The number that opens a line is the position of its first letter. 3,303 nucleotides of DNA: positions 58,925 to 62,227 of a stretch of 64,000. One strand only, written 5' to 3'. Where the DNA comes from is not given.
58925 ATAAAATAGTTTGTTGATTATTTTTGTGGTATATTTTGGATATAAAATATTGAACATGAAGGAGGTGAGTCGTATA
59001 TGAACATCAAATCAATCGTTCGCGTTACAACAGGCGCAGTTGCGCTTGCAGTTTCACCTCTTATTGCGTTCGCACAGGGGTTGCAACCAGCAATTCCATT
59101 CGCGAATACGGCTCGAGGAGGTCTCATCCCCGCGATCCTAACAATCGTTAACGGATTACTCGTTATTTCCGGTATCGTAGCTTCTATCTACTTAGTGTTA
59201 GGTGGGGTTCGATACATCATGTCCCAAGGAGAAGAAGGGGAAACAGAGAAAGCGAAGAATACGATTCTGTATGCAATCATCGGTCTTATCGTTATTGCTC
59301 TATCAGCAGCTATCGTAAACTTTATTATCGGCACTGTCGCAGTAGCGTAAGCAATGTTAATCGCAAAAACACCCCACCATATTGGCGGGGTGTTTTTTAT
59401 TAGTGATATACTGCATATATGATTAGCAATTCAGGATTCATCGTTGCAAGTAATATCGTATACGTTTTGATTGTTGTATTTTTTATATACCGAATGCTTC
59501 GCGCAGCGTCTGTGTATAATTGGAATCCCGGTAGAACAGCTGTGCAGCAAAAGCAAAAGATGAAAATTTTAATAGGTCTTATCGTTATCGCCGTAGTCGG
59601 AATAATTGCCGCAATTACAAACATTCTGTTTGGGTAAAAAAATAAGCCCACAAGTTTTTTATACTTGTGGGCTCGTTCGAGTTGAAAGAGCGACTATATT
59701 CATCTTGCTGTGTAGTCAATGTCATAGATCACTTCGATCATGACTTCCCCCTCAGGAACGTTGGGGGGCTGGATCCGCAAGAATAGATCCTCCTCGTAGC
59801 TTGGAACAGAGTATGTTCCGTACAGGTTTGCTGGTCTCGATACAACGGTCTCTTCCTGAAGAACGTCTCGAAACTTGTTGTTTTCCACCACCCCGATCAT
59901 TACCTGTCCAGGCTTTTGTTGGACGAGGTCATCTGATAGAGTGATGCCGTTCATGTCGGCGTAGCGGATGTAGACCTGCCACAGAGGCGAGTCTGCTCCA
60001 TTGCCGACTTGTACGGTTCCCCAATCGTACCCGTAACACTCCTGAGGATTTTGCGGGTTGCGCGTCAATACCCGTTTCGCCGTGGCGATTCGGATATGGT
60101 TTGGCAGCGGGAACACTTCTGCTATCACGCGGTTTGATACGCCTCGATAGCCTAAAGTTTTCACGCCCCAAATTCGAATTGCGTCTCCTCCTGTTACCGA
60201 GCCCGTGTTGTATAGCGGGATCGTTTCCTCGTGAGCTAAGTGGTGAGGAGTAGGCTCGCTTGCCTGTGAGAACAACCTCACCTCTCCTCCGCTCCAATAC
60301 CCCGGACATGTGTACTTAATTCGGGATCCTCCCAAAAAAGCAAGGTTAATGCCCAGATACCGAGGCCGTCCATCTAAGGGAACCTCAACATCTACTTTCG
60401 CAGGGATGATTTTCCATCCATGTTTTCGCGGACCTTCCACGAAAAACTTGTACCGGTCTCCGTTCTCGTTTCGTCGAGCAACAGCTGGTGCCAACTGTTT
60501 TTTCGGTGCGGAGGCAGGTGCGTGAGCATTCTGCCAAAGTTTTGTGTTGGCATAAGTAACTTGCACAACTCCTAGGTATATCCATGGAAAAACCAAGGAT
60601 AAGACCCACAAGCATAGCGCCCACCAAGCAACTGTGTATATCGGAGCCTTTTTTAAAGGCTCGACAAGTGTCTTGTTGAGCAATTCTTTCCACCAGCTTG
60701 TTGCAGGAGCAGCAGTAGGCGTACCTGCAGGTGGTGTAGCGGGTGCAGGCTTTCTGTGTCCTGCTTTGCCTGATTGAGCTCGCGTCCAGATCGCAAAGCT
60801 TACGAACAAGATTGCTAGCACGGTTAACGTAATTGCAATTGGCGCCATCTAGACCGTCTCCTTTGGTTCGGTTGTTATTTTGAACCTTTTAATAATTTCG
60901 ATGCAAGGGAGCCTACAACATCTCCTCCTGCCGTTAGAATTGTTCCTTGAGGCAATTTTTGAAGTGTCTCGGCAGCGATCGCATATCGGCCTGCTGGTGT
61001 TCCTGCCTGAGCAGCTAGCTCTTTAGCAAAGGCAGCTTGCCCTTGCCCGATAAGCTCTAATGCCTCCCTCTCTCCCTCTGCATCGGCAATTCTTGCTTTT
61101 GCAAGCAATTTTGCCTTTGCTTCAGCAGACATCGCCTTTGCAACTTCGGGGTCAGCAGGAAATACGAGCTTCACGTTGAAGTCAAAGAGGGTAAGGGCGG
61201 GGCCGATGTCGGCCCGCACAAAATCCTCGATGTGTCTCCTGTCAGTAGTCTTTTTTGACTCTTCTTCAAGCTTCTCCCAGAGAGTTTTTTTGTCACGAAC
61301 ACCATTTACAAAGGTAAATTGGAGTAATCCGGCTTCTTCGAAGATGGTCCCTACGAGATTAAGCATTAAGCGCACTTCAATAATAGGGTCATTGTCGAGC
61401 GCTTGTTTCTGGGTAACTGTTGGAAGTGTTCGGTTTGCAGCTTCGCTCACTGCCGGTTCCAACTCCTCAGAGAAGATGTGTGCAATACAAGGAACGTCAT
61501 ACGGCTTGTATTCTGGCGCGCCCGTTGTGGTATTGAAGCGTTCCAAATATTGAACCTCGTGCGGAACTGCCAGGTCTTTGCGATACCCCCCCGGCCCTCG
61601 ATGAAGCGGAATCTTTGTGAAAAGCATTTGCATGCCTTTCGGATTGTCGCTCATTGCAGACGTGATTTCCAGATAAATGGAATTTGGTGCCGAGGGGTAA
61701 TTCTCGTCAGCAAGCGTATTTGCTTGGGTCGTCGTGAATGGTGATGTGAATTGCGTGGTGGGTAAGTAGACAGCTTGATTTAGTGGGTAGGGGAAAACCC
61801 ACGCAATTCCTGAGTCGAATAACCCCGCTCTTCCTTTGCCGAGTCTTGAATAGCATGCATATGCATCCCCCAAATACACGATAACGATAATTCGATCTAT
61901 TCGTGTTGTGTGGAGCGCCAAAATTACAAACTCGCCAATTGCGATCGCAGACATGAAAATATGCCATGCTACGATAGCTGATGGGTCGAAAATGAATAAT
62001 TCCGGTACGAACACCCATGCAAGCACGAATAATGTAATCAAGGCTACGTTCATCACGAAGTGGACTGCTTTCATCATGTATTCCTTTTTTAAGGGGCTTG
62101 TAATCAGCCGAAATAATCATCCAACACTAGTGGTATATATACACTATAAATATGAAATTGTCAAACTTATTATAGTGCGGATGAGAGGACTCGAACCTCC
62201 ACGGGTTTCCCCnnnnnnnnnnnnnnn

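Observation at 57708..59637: Tandem array of four (possibly five) paralogous small membrane proteins resembling TrbC/VirB2-type pilins, with no other secretion-system genes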

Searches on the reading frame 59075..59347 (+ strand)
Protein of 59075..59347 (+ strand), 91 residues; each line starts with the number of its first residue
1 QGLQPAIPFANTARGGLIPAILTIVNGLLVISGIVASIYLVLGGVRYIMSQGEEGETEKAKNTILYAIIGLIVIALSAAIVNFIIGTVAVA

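Call 95: predict_structure(alignment_id=A4)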
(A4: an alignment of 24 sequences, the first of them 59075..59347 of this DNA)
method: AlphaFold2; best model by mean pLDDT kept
length: 91 residues; sequences in the alignment: 24
mean_pLDDT: 76.2   pTM: 0.50
mean pLDDT of the five models: 76.2, 74.1, 73.8, 69.2, 66.8
residues with pLDDT >= 90: 0; 70-90: 73; 50-70: 8; < 50: 10
segments of 3 or more residues with pLDDT < 50: 1-6
pLDDT, mean of each block of 10 residues (from residue 1): 47 64 84 87 82 79 83 85 77 53
secondary structure, 60 per line:
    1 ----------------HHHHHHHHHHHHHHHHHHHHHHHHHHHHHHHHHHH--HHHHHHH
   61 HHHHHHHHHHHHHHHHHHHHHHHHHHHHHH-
elements in order: H17-51 H54-90

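Call 99: fold_search(model_id=the predicted structure, library=pdb)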
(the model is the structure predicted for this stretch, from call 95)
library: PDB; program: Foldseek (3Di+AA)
matches with E <= 10: 94; with E <= 0.001: 0
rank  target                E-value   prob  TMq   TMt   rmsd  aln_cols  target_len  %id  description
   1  7upq_B                2.0e+00  0.57  0.54  0.62   3.3        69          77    6  Crystal structure of designed heterotrimeric assembly DHT03_1arm_A21/B/C (released 2022-12-14)
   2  6lqo_H                2.0e+00  0.12  0.35  0.35   8.8        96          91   14  EBV tegument protein BBRF2/BSRF1 complex (released 2020-10-07)
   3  7upo_B                2.2e+00  0.47  0.54  0.60   3.8        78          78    8  Crystal structure of designed heterotrimeric assembly DHT03 (released 2022-12-14)
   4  2p58_A                3.2e+00  0.35  0.40  0.62   3.2        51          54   16  Structure of the Yersinia pestis Type III secretion system needle protein YscF in complex with its chaperones YscE/Ysc (released 2008-03-04)
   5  6lqo_J                3.2e+00  0.20  0.51  0.50   6.3        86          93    8  EBV tegument protein BBRF2/BSRF1 complex (released 2020-10-07)
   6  7tgh_R                3.2e+00  0.18  0.49  0.38   5.7        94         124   13  Cryo-EM structure of respiratory super-complex CI+III2 from Tetrahymena thermophila (released 2022-04-06)
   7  9baa_A                3.2e+00  0.09  0.31  0.07  10.0        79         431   22  Cryo-EM structure of the ABC transporter PCAT1 bound with Mg_class_1 (released 2024-10-30)
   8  5zx3_D                3.4e+00  0.54  0.59  0.05   1.9        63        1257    8  Mycobacterium tuberculosis RNA polymerase holoenzyme with ECF sigma factor sigma H (released 2019-03-20)
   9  6kon_D                3.4e+00  0.51  0.58  0.05   1.9        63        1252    8  Mycobacterium tuberculosis initial transcription complex comprising sigma H and 5'-OH RNA of 5 nt (released 2020-03-11)
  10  5szh_A                3.6e+00  0.16  0.40  0.29   4.4        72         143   11  Structure of human Rab1b in complex with the bMERB domain of Mical-cL (released 2016-08-24)
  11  5j0i                  3.9e+00  0.16  0.40  0.46   4.3        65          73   11  De novo design of protein homo-oligomers with modular hydrogen bond network-mediated specificity (released 2016-05-25)
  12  8r6r_D                4.1e+00  0.18  0.54  0.06   4.0        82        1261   11  Mycobacterium smegnatis RNA polymerase RP2-like transcription initiation complex with SigmaA, RbpA and open promoter D (released 2024-10-02)
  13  9lle_O                4.1e+00  0.15  0.41  0.52   5.7        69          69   12  Cryo-EM structure of D1R-Gs in complex with de novo designed GEM targeting TM1/2/4 (released 2026-03-04)
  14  7upp_C                4.1e+00  0.09  0.34  0.39   5.0        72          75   18  Crystal structure of designed heterotrimeric assembly DHT03_2arm_A21/B21/C long (released 2022-12-14)
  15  4ry2_B                4.1e+00  0.08  0.31  0.05  10.0        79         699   22  Crystal structure of the peptidase-containing ABC transporter PCAT1 (released 2015-07-22)
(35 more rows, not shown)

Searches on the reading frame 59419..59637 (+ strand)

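Call 3: search_protein_families(library=pfam, proteins=[window:59419-59637:+], max_evalue=1)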
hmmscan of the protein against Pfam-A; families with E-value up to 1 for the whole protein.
window:59419-59637:+ (72 aa): 2 families
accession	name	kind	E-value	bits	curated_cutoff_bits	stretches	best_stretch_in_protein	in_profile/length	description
PF01034.25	Syndecan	-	0.0094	16.4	25.2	2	9-26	17-34/64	Syndecan domain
PF24867.1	DUF7733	-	0.025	14.8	27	1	2-71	15-84/194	Domain of unknown function (DUF7733)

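Call 4: search_protein_families(library=ncbifam, proteins=[window:59419-59637:+], max_evalue=1)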
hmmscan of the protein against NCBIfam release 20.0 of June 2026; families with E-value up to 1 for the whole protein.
window:59419-59637:+ (72 aa): 2 families
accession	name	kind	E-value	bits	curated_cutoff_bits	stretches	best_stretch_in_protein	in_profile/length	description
TIGR02866.1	CoxB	equivalog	0.023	14.2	147.7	1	7-66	16-75/202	cytochrome c oxidase subunit II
NF006906.0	PRK09400.1-1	equivalog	0.038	13.5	95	1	48-67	34-53/62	preprotein translocase subunit SecE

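Call 64: search_protein_families(library=padloc, proteins=[window:59419-59637:+], max_evalue=0.01)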
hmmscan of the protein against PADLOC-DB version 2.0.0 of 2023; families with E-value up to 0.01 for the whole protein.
window:59419-59637:+ (72 aa): 0 families

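Call 77: search_protein_families(library=phrogs, proteins=[window:59419-59637:+], max_evalue=0.01)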
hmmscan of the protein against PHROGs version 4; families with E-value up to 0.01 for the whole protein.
window:59419-59637:+ (72 aa): 0 families

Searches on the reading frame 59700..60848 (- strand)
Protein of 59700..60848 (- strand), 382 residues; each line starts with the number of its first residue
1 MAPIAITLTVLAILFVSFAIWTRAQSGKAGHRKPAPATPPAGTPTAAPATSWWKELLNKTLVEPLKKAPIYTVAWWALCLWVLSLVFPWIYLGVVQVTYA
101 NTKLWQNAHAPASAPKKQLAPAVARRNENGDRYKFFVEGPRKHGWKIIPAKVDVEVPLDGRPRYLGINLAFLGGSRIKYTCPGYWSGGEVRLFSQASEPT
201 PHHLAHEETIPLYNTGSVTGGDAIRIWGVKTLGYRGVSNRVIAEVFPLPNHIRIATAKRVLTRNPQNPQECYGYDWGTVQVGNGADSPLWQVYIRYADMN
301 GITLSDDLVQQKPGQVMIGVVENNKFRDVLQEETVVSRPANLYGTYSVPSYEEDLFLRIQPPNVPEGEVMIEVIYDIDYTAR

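Call 3: search_protein_families(library=pfam, proteins=[window:59700-60848:-], max_evalue=1)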
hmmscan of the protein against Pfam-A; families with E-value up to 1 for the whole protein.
window:59700-60848:- (382 aa): 1 family
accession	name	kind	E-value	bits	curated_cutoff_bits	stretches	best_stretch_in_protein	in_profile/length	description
PF05927.16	Penaeidin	-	0.053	14.7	25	1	8-46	3-41/73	Penaeidin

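Call 4: search_protein_families(library=ncbifam, proteins=[window:59700-60848:-], max_evalue=1)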
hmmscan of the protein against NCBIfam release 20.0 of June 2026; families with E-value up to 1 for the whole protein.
window:59700-60848:- (382 aa): 0 families

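Call 64: search_protein_families(library=padloc, proteins=[window:59700-60848:-], max_evalue=0.01)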
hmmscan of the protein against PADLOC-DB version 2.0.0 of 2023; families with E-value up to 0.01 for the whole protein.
window:59700-60848:- (382 aa): 0 families

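Call 67: search_solved_structures(query=window:59700-60848:-, max_evalue=1)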
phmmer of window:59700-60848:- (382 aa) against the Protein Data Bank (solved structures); distinct sequences matched with E-value up to 1: 0.

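Call 77: search_protein_families(library=phrogs, proteins=[window:59700-60848:-], max_evalue=0.01)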
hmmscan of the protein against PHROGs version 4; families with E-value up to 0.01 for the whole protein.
window:59700-60848:- (382 aa): 0 families

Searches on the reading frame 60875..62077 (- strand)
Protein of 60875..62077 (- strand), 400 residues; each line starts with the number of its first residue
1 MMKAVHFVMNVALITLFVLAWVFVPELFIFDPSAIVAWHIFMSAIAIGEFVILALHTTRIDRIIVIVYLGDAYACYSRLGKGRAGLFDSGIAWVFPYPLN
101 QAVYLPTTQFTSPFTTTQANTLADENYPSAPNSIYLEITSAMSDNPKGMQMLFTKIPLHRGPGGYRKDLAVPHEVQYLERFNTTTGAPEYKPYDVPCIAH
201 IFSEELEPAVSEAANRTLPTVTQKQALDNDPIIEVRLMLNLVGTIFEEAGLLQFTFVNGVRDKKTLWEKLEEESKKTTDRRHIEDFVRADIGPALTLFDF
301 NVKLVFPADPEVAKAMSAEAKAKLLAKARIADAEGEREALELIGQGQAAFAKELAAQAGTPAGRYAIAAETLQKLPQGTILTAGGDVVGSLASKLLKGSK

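Call 3: search_protein_families(library=pfam, proteins=[window:60875-62077:-], max_evalue=1)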
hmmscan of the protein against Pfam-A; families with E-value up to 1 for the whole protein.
window:60875-62077:- (400 aa): 1 family
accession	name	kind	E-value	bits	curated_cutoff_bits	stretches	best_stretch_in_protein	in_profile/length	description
PF01145.31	Band_7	-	0.0025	18.3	23.6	0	294-336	133-175/176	SPFH domain / Band 7 family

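Call 4: search_protein_families(library=ncbifam, proteins=[window:60875-62077:-], max_evalue=1)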
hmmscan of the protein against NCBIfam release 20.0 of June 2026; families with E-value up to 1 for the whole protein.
window:60875-62077:- (400 aa): 1 family
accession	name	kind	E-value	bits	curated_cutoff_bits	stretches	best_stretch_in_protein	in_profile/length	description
NF010435.0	PRK13861.1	equivalog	0.27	10.7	255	1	299-349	131-179/293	type IV secretion system protein VirB9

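Call 64: search_protein_families(library=padloc, proteins=[window:60875-62077:-], max_evalue=0.01)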
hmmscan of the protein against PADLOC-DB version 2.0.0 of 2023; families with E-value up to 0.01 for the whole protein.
window:60875-62077:- (400 aa): 0 families

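Call 66: search_solved_structures(query=window:60875-62077:-, max_evalue=1)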
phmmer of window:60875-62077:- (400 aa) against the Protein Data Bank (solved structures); distinct sequences matched with E-value up to 1: 2.
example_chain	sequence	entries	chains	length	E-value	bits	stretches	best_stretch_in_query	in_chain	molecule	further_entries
3bk6_A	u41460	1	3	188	0.5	12.6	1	255-348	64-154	PH stomatin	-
4ng4_A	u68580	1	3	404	0.75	12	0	300-383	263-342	Phosphoglycerate kinase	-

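Call 77: search_protein_families(library=phrogs, proteins=[window:60875-62077:-], max_evalue=0.01)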
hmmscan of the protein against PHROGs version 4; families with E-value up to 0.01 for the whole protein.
window:60875-62077:- (400 aa): 0 families
